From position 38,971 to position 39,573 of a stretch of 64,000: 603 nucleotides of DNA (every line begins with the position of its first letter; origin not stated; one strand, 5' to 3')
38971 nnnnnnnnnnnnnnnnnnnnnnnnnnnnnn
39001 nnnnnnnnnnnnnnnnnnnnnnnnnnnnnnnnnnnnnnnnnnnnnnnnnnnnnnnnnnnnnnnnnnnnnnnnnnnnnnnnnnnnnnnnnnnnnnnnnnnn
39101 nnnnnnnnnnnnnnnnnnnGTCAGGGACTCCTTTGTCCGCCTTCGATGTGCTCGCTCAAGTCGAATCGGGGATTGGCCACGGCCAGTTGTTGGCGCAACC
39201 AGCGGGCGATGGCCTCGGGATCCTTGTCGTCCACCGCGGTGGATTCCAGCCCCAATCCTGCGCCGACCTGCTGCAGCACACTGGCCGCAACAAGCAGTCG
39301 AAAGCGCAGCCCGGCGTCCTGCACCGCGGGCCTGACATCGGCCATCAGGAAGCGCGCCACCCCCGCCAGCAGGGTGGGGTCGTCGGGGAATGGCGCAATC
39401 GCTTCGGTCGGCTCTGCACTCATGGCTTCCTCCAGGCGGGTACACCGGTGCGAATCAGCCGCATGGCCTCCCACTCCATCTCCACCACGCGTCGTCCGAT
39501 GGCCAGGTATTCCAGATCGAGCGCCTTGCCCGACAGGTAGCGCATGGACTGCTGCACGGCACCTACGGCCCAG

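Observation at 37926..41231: Phosphotransferase - small protein - acyl-CoA dehydrogenase operon with divergent enoyl-CoA hydratase: a split bacterial ACAD10/11-like module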

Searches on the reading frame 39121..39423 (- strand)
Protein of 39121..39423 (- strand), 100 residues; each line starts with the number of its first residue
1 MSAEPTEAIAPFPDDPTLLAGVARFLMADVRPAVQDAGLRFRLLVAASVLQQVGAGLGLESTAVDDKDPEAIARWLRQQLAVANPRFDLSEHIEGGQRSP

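Call 4: search_protein_families(library=pfam, proteins=[window:39121-39423:-], max_evalue=0.01)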
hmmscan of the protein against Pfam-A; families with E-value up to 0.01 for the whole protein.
window:39121-39423:- (100 aa): 0 families

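Call 7: search_protein_families(library=ncbifam, proteins=[window:39121-39423:-], max_evalue=0.01)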
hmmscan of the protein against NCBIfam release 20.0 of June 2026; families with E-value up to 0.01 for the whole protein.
window:39121-39423:- (100 aa): 0 families

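Call 15: find_homologous_proteins(query=window:39121-39423:-, max_evalue=0.001)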
Query window:39121-39423:- (100 aa): 1 proteins with E <= 0.001 among 9 candidates.
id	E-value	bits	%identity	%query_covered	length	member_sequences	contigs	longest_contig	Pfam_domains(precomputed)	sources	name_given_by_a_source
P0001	4.0e-57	208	100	100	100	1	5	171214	-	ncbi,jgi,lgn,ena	-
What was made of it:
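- Tried and rejected: Word-indexed homology search with the small protein: it found only itself (call 15).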

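Call 20: search_protein_families(library=pfam, proteins=[window:39121-39423:-], max_evalue=10)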
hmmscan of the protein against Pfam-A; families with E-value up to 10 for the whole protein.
window:39121-39423:- (100 aa): 0 families
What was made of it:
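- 39121..39423 (-): Shortened LvaB/DUF6285-family small subunit (100 aa). It keeps the N-terminal ~50 and C-terminal ~25 conserved residues (the ...NPRFD motif) and lacks ~55 central positions. No Pfam or NCBIfam hit (calls 4, 7, 20).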

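Call 30: list_cluster_members(proteins=[window:39124-39423:-, window:39423-40469:-, window:37929-39119:-, window:40488-41228:+])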
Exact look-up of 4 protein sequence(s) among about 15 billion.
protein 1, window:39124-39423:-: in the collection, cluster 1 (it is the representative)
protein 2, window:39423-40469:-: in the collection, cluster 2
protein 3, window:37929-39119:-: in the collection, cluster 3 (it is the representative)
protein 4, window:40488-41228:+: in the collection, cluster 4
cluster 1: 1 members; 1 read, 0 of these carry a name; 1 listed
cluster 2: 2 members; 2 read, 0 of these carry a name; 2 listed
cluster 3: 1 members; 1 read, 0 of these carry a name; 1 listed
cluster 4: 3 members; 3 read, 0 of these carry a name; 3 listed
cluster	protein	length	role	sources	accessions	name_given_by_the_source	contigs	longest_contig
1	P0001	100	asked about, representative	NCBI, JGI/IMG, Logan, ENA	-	-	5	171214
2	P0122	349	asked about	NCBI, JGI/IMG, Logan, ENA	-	-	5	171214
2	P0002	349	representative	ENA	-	-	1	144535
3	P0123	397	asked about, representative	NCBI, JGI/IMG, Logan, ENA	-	-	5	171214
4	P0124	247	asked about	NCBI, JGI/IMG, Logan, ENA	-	-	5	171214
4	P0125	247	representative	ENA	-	-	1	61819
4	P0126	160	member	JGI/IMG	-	-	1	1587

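Call 37: search_protein_families(library=ncbifam, proteins=[window:39121-39423:-], max_evalue=10)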
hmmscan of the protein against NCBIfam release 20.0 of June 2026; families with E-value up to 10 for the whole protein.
window:39121-39423:- (100 aa): 0 families

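Call 56: search_solved_structures(query=A4, max_evalue=10)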
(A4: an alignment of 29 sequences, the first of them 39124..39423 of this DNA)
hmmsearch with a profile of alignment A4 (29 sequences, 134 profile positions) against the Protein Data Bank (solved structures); distinct sequences matched with E-value up to 10: 19.
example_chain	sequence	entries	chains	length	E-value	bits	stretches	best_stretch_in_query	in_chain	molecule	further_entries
7sh3_A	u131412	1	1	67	0.073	16.7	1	57-117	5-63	Synthetic VirB8 Miniprotein Binder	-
6mi3_A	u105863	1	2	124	0.088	16.4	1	47-107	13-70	NF-kB ESSENTIAL MODULATOR,NF-kappa-B essential modulator,NF-kB ESSENTIAL MODULATOR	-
6mi4_A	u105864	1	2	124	0.2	15.3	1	47-99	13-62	NF-kB ESSENTIAL MODULATOR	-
5apt_A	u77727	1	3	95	0.27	14.9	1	48-89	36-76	GENERAL CONTROL PROTEIN GCN4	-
5apq_A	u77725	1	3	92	0.46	14.1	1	48-92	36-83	GENERAL CONTROL PROTEIN GCN4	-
9cc5_A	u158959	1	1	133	0.47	14.1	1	42-121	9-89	Amylin-NHO-22 Binder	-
7kzm_F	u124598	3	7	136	0.48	14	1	72-121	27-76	Flagellar outer dynein arm light chain 2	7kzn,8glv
5aps_A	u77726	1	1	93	0.5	14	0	48-87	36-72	GENERAL CONTROL PROTEIN GCN4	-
1ioj_A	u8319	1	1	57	0.5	14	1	78-123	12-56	APOC-I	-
1kql_A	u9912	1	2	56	0.57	13.8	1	47-91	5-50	Fusion Protein of and striated muscle alpha-tropomyosin and the GCN4 leucine zipper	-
2z5h_A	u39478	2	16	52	0.67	13.6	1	48-91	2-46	General control protein GCN4 and Tropomyosin alpha-1 chain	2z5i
9na8_C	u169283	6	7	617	0.91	13.1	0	46-87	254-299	AUGMIN subunit 3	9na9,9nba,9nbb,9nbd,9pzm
4zdw_B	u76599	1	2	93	1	12.9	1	52-121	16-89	Rab guanine nucleotide exchange factor SEC2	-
7o92_A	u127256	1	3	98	1.2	12.8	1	48-102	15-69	hypothetical protein UY81_C0065G0003 residues 18-54 from Candidatus Giovannonibacteria bac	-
2eqb_B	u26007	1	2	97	1.4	12.5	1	52-121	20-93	Rab guanine nucleotide exchange factor SEC2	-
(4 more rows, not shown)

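Call 63: predict_structure(protein=window:39124-39423:-)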
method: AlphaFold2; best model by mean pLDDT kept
length: 100 residues; sequences in the alignment: 1
mean_pLDDT: 59.6   pTM: 0.45
mean pLDDT of the five models: 59.6, 59.2, 54.9, 52.4, 51.0
residues with pLDDT >= 90: 0; 70-90: 23; 50-70: 54; < 50: 23
segments of 3 or more residues with pLDDT < 50: 6-13, 29-34, 95-100
pLDDT, mean of each block of 10 residues (from residue 1): 52 53 56 58 72 62 66 73 60 46
secondary structure, 60 per line:
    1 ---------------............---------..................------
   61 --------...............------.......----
elements in order: H16-27 H37-54 H69-83 H90-96
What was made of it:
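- Tried and rejected: The single-sequence model was low confidence (pLDDT 59.6, four helices) and was not used for fold search (call 63).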
